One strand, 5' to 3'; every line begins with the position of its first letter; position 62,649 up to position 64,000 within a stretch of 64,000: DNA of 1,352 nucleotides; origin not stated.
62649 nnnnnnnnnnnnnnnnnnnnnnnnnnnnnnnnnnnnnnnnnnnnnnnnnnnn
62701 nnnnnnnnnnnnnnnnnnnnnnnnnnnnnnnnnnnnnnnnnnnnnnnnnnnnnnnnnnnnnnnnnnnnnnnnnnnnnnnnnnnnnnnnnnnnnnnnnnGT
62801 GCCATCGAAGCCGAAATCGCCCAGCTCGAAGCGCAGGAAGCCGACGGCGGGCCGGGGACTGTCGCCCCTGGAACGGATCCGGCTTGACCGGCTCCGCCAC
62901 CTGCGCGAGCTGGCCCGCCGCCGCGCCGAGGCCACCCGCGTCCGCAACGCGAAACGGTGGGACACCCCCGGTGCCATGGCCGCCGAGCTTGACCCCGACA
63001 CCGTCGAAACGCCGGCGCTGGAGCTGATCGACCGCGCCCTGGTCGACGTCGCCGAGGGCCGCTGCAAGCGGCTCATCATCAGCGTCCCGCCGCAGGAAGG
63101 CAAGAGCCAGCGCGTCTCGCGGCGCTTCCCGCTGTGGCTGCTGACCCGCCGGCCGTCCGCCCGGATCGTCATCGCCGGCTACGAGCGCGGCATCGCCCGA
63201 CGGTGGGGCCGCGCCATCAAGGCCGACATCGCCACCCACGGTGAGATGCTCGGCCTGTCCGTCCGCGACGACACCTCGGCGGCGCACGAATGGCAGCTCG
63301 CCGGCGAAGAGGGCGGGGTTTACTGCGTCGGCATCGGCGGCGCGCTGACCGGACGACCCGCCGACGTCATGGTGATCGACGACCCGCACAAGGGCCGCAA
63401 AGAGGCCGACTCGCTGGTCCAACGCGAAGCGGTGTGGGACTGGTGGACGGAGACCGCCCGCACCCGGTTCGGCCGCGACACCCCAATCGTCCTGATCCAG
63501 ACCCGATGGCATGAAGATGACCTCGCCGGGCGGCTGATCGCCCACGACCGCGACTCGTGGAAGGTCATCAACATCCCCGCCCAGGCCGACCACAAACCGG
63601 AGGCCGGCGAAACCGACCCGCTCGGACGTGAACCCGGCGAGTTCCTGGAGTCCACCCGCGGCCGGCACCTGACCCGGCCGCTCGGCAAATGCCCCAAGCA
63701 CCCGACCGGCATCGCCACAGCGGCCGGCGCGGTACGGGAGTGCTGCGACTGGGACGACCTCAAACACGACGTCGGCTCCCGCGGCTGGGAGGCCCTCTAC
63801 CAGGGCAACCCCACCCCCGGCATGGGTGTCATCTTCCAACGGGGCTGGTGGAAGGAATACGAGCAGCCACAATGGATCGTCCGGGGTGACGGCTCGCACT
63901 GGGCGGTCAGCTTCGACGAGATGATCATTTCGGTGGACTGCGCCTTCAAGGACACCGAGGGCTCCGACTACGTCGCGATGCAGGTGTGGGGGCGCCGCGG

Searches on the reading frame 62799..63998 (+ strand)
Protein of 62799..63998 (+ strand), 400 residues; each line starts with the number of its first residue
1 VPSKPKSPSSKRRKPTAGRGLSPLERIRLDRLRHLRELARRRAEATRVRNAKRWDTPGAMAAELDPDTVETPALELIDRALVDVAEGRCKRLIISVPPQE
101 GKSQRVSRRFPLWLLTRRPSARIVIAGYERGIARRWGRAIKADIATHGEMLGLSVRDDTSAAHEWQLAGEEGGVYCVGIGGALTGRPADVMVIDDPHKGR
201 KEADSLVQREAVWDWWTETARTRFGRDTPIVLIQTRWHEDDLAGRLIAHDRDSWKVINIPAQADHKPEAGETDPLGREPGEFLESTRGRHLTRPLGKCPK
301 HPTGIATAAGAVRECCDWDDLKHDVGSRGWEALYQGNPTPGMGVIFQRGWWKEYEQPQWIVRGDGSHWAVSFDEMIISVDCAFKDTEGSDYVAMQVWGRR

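Call 19: search_protein_families(library=phrogs, proteins=[window:62799-63998:+], max_evalue=0.001)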
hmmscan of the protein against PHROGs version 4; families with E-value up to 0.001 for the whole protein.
window:62799-63998:+ (400 aa): 4 families
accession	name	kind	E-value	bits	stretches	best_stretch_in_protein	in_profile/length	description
phrog_38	-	head and packaging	7.5e-70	237.5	1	60-399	276-573/760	terminase large subunit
phrog_4758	-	head and packaging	1.3e-47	163.2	1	64-264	32-238/243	terminase large subunit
phrog_30251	-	head and packaging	7.8e-14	51.8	1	90-256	56-231/799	terminase large subunit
phrog_5573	-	head and packaging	8.5e-12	46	1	318-399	37-107/250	terminase large subunit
